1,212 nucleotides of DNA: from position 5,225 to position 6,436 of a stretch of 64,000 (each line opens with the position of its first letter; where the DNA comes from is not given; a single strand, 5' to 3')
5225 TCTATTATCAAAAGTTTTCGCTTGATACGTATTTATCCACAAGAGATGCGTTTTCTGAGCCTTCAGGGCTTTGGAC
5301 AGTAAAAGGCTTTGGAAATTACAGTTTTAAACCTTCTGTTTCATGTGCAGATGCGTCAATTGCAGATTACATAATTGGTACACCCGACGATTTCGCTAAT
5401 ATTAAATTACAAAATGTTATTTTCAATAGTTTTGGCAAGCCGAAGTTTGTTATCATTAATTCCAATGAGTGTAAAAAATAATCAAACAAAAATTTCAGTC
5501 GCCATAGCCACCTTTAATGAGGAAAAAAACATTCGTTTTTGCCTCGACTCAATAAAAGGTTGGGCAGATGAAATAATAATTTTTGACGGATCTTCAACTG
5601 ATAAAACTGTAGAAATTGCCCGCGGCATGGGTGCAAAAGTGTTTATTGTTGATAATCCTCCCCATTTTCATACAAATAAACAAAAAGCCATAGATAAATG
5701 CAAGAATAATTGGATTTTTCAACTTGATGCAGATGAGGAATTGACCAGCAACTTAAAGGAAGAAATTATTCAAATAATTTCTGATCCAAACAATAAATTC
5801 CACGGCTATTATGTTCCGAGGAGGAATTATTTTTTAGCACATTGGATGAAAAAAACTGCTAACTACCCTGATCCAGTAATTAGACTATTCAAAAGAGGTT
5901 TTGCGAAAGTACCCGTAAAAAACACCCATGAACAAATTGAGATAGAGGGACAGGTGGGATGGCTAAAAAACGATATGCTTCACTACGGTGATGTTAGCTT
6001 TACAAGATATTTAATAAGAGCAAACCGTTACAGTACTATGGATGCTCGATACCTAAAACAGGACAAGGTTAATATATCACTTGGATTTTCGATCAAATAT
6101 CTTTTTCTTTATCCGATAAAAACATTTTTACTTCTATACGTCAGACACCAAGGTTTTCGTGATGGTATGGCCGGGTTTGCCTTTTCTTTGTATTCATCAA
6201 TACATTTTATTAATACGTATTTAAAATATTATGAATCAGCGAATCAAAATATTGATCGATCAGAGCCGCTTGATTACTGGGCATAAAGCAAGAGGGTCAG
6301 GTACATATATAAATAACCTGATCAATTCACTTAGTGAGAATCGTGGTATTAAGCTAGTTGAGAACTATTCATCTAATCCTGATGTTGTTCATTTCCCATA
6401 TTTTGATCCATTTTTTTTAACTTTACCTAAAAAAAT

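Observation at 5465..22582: Inferred polyprenyl-phosphate-mannose-dependent pathway: ManC, GtrB/Ppm-like GT2, PMT/PIG-V-like GT-C transferases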

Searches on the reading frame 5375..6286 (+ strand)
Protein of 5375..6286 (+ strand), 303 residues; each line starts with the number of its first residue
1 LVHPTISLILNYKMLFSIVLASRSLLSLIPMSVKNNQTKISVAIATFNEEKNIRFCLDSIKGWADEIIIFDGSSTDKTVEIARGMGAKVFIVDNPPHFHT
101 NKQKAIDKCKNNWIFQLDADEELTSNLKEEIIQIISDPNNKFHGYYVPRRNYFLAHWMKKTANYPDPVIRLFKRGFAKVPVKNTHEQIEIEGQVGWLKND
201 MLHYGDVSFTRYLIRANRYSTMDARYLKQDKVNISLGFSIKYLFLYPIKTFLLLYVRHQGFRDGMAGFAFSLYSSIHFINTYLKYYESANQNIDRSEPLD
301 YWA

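Call 3: search_protein_families(library=pfam, proteins=[window:5375-6286:+], max_evalue=0.01)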
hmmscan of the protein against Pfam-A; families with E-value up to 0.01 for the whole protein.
window:5375-6286:+ (303 aa): 2 families
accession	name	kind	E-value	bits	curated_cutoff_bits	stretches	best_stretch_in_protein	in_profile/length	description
PF00535.33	Glycos_transf_2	-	1.4e-18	67.8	23.3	1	41-169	1-132/168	Glycosyl transferase family 2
PF13704.12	Glyco_tranf_2_4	-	4.3e-05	24.4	27.5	1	48-124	2-85/98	Glycosyl transferase family 2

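Call 6: search_protein_families(library=ncbifam, proteins=[window:5375-6286:+], max_evalue=0.01)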
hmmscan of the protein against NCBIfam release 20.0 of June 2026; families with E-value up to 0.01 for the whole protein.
window:5375-6286:+ (303 aa): 11 families
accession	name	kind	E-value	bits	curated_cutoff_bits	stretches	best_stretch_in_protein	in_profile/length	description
TIGR04195.1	S_glycosyl_SunS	equivalog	2.4e-14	53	350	1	17-130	36-150/421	SunS family peptide S-glycosyltransferase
TIGR04283.1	glyco_like_mftF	equivalog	8.9e-12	45.1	182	1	40-145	1-107/221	TIGR04283 family arsenosugar biosynthesis glycosyltransferase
TIGR04182.1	glyco_TIGR04182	equivalog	3.9e-08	33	325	1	40-133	2-95/293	S-layer glycoprotein N-glycosyltransferase AglJ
NF010496.0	PRK13915.1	equivalog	9.6e-08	31.5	262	1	33-93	27-92/307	glucosyl-3-phosphoglycerate synthase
NF041391.1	DPhHxTase_Halo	equivalog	1.1e-06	27.8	375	1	45-126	2-84/213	dolichyl-phosphate hexose transferase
NF050050.1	ProtGlycPglI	equivalog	5e-06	26.1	500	1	38-136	2-109/306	GalNAc(5)-diNAcBac-PP-undecaprenol beta-1,3-glucosyltransferase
NF007482.0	PRK10073.1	equivalog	1e-05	24.7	423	1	34-134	2-109/334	glycosyltransferase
NF047683.1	TeichurnBiosyTuaG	equivalog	0.00041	20.1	400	1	35-139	3-115/252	teichuronic acid biosynthesis protein TuaG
NF045692.1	OglycostaseCruG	equivalog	0.00052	19.1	600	1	32-134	35-151/386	2'-O-glycosyltransferase CruG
NF038302.1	EPS_HpsE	equivalog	0.0046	16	300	0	39-121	2-97/307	hormogonium polysaccharide biosynthesis glycosyltransferase HpsE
TIGR03937.1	PgaC_IcaA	equivalog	0.0099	14.9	422.3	0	33-124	40-139/407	poly-beta-1,6-N-acetyl-D-glucosamine synthase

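Call 8: search_solved_structures(query=window:5465-6286:+, max_evalue=1, show_alignments=2)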
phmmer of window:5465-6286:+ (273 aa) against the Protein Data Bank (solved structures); distinct sequences matched with E-value up to 1: 15.
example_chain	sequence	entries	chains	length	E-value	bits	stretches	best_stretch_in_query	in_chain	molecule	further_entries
22ao_A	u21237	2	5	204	1.2e-14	57.6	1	10-177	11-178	GmaR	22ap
7msk_A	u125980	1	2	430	1.9e-09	40.5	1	9-94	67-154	Glyco_trans_2-like domain-containing protein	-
7msp_A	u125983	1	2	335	6.7e-08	35.5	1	6-102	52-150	SPbeta prophage-derived glycosyltransferase SunS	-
7msn_A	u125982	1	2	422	9.6e-08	34.9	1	6-102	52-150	SPbeta prophage-derived glycosyltransferase SunS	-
9omm_A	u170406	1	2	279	3.8e-05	26.4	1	9-97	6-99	Glycosyltransferase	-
9omh_A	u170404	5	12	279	3.8e-05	26.4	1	9-97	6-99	Glycosyltransferase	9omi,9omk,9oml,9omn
9omj_A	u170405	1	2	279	4.9e-05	26.1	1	10-97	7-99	Glycosyltransferase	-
6p61_A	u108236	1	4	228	0.00052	22.7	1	9-105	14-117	Glycosyltransferase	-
4y6n_A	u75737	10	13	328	0.029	17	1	9-60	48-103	Glucosyl-3-phosphoglycerate synthase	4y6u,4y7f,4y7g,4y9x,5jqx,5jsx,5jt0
3e25_A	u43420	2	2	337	0.03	16.9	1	9-60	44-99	Putative uncharacterized protein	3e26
4ddz_A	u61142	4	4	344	0.031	16.9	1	9-60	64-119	GLUCOSYL-3-PHOSPHOGLYCERATE SYNTHASE (GpgS) | Glucosyl-3-phosphoglycerate synthase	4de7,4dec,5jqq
7pdo_A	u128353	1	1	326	0.24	13.9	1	9-60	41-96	Glucosyl-3-phosphoglycerate synthase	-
7p5l_A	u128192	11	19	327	0.24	13.9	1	9-60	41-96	Glucosyl-3-phosphoglycerate synthase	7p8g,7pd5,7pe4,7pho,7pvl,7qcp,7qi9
5mlz_A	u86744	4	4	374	0.25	13.9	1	8-59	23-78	Dolichol monophosphate mannose synthase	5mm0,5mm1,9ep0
3ckj_A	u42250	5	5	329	0.26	13.9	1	9-60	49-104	Putative uncharacterized protein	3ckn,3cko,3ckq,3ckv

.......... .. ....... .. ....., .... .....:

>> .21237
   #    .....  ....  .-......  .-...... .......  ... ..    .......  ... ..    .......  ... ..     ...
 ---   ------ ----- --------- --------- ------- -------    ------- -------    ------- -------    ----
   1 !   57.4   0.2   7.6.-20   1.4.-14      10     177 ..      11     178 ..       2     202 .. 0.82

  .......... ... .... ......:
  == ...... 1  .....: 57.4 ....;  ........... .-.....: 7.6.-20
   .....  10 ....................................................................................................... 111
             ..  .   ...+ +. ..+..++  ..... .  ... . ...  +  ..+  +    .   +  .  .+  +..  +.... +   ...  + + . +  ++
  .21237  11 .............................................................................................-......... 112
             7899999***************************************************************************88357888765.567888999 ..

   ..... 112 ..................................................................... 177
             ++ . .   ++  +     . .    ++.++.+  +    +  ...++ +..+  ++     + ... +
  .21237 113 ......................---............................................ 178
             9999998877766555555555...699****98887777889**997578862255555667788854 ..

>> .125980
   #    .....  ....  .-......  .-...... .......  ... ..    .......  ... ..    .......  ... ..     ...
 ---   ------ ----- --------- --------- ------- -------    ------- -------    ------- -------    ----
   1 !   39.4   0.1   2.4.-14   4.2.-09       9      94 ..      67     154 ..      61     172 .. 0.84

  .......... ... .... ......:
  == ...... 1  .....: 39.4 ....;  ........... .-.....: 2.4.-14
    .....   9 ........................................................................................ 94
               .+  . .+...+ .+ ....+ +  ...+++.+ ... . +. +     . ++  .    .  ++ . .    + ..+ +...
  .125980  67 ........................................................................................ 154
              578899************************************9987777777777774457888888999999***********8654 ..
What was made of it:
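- On GtrB/ArnC/Dpm1/Ppm1 polyprenyl-phosphate GT2 (tested on 5465-6286): DPMS 5mlz gives E=0.25 over residues 8-59 (call 8).
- By PDB sequence search the best matches are GmaR (1.2e-14), ThuS and SunS, with DPMS at only E=0.25 over residues 8-59 (call 8).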

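Call 17: find_homologous_proteins(query=window:5465-6286:+, max_evalue=0.00001)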
Query window:5465-6286:+ (273 aa): 4152 proteins with E <= 0.00001 among 4405 candidates; the best 120 are listed.
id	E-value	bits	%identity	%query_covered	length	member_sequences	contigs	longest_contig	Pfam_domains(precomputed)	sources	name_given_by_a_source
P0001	5.4e-185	631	100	100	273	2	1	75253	PF00535.33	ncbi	-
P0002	3.7e-160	550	85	100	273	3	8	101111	PF00535.33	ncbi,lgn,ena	-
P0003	1.8e-140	485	74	100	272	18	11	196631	PF00535.33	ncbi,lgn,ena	-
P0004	2.1e-134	465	71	100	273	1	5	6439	PF00535.33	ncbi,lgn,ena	-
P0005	6.2e-133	460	70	100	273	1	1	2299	PF00535.33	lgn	-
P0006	2.9e-127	442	68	100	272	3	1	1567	PF00535.33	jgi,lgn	-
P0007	4.0e-125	435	68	95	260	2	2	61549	PF00535.33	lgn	-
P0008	2.2e-92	327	56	93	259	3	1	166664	PF00535.33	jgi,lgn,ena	-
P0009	4.8e-91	323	53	93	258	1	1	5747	PF00535.33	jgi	-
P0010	6.0e-91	323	55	92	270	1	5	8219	PF00535.33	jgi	jgi:glycosyltransferase involved in cell wall biosynthesis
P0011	3.7e-90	320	52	96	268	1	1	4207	PF00535.33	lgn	-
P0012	1.2e-89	318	54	93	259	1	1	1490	PF00535.33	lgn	-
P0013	1.8e-89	318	56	93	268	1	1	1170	PF00535.33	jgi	jgi:Glycosyltransferases involved in cell wall biogenesis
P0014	1.9e-89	318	55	94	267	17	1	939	PF00535.33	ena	-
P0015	3.1e-89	317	55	91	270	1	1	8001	PF00535.33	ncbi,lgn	-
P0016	4.1e-89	317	55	92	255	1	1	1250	PF00535.33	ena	-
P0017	5.0e-89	316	54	92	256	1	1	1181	PF00535.33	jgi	-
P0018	2.4e-88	314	55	93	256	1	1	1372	PF00535.33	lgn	-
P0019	2.4e-88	314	52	97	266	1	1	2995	PF00535.33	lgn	-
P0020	2.5e-88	314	54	94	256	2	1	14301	PF00535.33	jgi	-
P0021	2.7e-88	314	54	93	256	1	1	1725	PF00535.33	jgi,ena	-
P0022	7.0e-88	313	54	93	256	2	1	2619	PF00535.33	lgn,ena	-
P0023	7.7e-88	312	53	93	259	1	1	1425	PF00535.33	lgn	-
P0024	1.1e-87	312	53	92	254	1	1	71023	PF00535.33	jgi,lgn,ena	-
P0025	1.3e-87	312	55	92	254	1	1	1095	PF00535.33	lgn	-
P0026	1.9e-87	311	52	95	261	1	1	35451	PF00535.33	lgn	-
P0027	2.1e-87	311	54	93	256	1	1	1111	PF00535.33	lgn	-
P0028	2.8e-87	311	54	93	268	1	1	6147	PF00535.33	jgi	-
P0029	5.8e-87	310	53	93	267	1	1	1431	PF00535.33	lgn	-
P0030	7.1e-87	309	53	91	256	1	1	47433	PF00535.33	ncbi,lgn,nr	ncbi:MAG: glycosyltransferase family 2 protein [bacterium]|nr:glycosyltransferase family 2 protein [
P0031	8.8e-87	309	51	91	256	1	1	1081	PF00535.33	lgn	-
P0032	1.1e-86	309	54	94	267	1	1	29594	PF00535.33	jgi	-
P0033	1.8e-86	308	51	96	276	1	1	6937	PF13641.13,PF00535.33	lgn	-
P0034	2.1e-86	308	54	92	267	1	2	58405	PF00535.33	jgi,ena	-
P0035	5.2e-86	306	52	93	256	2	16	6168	PF00535.33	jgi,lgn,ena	-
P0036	9.6e-86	306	52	93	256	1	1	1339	PF00535.33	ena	-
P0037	1.2e-85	305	52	92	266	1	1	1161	PF00535.33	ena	-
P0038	1.3e-85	305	52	97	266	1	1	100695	PF00535.33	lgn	-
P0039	1.6e-85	305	50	97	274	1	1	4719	PF00535.33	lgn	-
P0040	2.0e-85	305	53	94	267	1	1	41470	PF00535.33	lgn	-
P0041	2.9e-85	304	53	93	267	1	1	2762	PF00535.33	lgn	-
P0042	3.9e-85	304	51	91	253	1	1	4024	PF00535.33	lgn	-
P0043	4.4e-85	303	54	90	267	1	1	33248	PF00535.33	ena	-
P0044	5.3e-85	303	49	97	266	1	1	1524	PF00535.33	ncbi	-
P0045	6.5e-85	303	52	91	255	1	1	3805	PF00535.33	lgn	-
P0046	6.6e-85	303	51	93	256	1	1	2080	PF00535.33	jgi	-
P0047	8.9e-85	302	54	92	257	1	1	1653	PF00535.33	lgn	-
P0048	1.2e-84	302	53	94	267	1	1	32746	PF00535.33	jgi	-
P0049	1.5e-84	302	53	92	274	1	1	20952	PF00535.33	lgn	-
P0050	1.5e-84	302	53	92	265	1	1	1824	PF13641.13,PF00535.33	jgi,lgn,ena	-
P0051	1.5e-84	302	53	93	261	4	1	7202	PF00535.33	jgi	-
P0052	1.8e-84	301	49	93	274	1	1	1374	PF00535.33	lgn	-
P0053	1.9e-84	301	52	93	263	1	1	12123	PF00535.33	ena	-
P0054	2.0e-84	301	50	93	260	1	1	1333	PF00535.33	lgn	-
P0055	2.2e-84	301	49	97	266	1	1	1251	PF00535.33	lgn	-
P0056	2.6e-84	301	50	94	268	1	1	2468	PF00535.33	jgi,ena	-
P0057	3.2e-84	301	52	97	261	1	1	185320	PF00535.33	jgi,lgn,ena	-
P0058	3.6e-84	300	52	93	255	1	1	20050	PF00535.33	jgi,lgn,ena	jgi:glycosyltransferase involved in cell wall biosynthesis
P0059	4.1e-84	300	50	93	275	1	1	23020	PF00535.33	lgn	-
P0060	4.7e-84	300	51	94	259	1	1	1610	PF00535.33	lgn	-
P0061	6.3e-84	300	50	92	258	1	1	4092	PF00535.33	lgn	-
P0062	6.3e-84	300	52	93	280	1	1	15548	PF00535.33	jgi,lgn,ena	-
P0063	7.4e-84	299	51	93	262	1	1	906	PF00535.33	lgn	-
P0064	8.5e-84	299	49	94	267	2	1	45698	PF00535.33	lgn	-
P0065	1.1e-83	299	50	95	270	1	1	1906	PF00535.33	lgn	-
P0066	1.5e-83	298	50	95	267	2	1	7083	PF00535.33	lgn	-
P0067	1.6e-83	298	51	97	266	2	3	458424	PF00535.33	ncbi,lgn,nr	ncbi:glycosyltransferase family 2 protein [Candidatus Daviesbacteria bacterium]|nr:glycosyltransfera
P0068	2.0e-83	298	49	97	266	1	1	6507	PF00535.33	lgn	-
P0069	2.4e-83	298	52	92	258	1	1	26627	PF00535.33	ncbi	-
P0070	2.5e-83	298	53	92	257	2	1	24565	PF00535.33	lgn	-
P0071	2.5e-83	298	50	96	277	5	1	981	PF00535.33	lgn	-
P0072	2.9e-83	297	52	94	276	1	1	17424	PF00535.33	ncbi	ncbi:MAG: glycosyltransferase family 2 protein [Microgenomates group bacterium]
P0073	3.7e-83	297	50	93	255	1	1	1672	PF00535.33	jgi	jgi:glycosyltransferase involved in cell wall biosynthesis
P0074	3.8e-83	297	51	92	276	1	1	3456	PF00535.33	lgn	-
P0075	5.5e-83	297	52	94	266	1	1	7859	PF00535.33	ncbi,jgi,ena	-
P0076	5.6e-83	296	51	92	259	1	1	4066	PF00535.33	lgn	-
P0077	6.0e-83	296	50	95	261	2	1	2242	PF00535.33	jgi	jgi:(heptosyl)LPS beta-1,4-glucosyltransferase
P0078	6.2e-83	296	52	97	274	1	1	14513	PF00535.33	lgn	-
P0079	6.3e-83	296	50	93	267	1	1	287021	PF00535.33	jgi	jgi:glycosyltransferase involved in cell wall biosynthesis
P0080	7.3e-83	296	51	91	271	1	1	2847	PF13641.13,PF00535.33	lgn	-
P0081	7.4e-83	296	50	93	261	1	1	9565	PF00535.33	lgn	-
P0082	8.9e-83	296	53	91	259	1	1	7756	PF00535.33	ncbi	-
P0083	9.7e-83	296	49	95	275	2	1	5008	PF00535.33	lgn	-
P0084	9.9e-83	296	52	93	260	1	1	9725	PF00535.33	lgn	-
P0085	1.1e-82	296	50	91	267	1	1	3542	PF00535.33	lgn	-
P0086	1.1e-82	296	50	93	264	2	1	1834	PF00535.33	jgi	-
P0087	1.3e-82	295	52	93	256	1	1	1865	PF00535.33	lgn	-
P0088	1.4e-82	295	50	92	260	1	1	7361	PF00535.33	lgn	-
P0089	1.5e-82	295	52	91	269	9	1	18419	PF00535.33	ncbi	-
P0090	1.6e-82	295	47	97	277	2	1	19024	PF00535.33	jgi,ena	-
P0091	1.7e-82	295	51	93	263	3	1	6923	PF00535.33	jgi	jgi:glycosyltransferase involved in cell wall biosynthesis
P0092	2.0e-82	295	52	92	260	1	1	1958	PF00535.33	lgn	-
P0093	2.0e-82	295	53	93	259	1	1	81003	PF00535.33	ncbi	-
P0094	2.2e-82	295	55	91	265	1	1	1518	PF00535.33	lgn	-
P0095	2.3e-82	294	49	93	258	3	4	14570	PF00535.33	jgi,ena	-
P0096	2.5e-82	294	52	91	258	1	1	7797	PF00535.33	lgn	-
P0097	2.5e-82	294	48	97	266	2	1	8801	PF00535.33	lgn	-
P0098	2.7e-82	294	49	94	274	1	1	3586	PF00535.33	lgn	-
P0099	2.9e-82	294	54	91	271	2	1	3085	PF00535.33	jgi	-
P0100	3.0e-82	294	52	91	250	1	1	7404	PF00535.33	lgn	-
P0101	3.0e-82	294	54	91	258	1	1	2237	PF13641.13,PF00535.33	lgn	-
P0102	3.1e-82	294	49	96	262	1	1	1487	PF00535.33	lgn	-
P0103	3.2e-82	294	50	95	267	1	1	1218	PF00535.33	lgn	-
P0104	3.4e-82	294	51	93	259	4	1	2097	PF00535.33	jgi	jgi:glycosyltransferase involved in cell wall biosynthesis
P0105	3.4e-82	294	52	93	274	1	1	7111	PF00535.33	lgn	-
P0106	3.6e-82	294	49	97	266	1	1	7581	PF00535.33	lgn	-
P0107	4.2e-82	294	51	93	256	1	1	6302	PF00535.33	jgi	-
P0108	4.8e-82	293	50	93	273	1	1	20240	PF00535.33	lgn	-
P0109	5.0e-82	293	52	93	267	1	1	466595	PF00535.33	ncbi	ncbi:MAG: glycosyltransferase family 2 protein [Microgenomates group bacterium]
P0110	6.0e-82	293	48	94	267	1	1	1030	PF13641.13,PF00535.33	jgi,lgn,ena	-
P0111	6.7e-82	293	51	91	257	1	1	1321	PF00535.33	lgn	-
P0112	7.3e-82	293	52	93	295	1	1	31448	PF00535.33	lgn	-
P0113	7.5e-82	293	51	93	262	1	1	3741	PF00535.33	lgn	-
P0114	7.6e-82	293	52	91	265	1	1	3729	PF00535.33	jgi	jgi:glycosyltransferase involved in cell wall biosynthesis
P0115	9.5e-82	292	51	92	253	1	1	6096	PF00535.33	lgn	-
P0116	9.6e-82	292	51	95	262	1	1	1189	PF00535.33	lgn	-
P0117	9.7e-82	292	49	93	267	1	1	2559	PF00535.33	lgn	-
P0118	9.7e-82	292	52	92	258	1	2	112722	PF00535.33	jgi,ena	-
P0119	1.0e-81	292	51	93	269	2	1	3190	PF00535.33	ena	-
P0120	1.1e-81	292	52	92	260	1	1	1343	PF00535.33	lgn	-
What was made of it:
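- One source annotates a 50%-identical homologue as an LPS-core glucosyltransferase (call 17).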

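Call 26: find_encoding_contigs(protein=P0001, flank=10000, max_places=3)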
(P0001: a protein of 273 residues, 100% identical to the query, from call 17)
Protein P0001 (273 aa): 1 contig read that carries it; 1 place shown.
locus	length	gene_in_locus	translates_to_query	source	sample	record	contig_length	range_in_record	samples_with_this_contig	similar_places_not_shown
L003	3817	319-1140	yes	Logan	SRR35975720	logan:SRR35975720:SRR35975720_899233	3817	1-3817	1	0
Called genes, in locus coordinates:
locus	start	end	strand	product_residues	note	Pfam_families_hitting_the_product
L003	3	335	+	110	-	?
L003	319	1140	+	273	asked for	PF00535:Glycos_transf_2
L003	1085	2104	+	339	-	PF13579:Glyco_trans_4_4, PF13439:Glyco_transf_4, PF20706:GT4-conflict (weak), PF00534:Glycos_transf_1, PF13692:Glyco_trans_1_4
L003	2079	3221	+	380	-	-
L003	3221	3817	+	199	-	?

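Call 27: find_encoding_contigs(protein=P0067, flank=10000, max_places=2)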
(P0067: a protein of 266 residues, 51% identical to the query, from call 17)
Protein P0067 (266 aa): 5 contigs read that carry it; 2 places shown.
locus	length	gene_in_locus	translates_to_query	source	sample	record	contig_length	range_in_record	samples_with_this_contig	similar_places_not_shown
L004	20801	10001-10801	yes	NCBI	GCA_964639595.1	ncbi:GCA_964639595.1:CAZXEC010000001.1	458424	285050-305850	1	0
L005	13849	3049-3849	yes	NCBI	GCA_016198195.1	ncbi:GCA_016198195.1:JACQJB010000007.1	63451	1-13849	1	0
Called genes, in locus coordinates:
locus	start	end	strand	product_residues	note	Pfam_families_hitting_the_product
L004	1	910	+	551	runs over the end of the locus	PF02366:PMT, PF13231:PMT_2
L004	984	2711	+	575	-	PF02366:PMT (weak), PF13231:PMT_2 (weak)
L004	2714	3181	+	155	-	PF01243:PNPOx_N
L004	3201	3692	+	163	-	-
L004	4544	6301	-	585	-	PF07282:Cas12f1-like_TNB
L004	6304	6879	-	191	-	PF01930:Cas_Cas4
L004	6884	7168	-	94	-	PF09827:CRISPR_Cas2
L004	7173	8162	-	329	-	PF01867:Cas_Cas1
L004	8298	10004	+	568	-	-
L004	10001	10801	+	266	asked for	PF00535:Glycos_transf_2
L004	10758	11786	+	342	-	PF13439:Glyco_transf_4, PF00534:Glycos_transf_1, PF13692:Glyco_trans_1_4, PF20706:GT4-conflict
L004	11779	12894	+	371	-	-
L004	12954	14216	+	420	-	PF01943:Polysacc_synt, PF13440:Polysacc_synt_3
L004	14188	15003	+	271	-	PF00535:Glycos_transf_2, PF10111:Glyco_tranf_2_2 (weak), PF13641:Glyco_tranf_2_3 (weak)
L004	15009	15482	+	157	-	-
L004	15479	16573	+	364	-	PF13439:Glyco_transf_4, PF13579:Glyco_trans_4_4 (weak), PF20706:GT4-conflict, PF00534:Glycos_transf_1, PF13692:Glyco_trans_1_4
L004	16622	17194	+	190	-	PF18915:DUF5667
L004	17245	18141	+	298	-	PF03706:LPG_synthase_TM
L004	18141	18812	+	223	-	PF13641:Glyco_tranf_2_3, PF00535:Glycos_transf_2, PF12804:NTP_transf_3 (weak)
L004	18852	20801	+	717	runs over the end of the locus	-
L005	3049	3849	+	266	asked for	PF00535:Glycos_transf_2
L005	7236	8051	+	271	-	PF00535:Glycos_transf_2, PF10111:Glyco_tranf_2_2 (weak), PF13641:Glyco_tranf_2_3 (weak)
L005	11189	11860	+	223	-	PF13641:Glyco_tranf_2_3, PF00535:Glycos_transf_2, PF12804:NTP_transf_3 (weak)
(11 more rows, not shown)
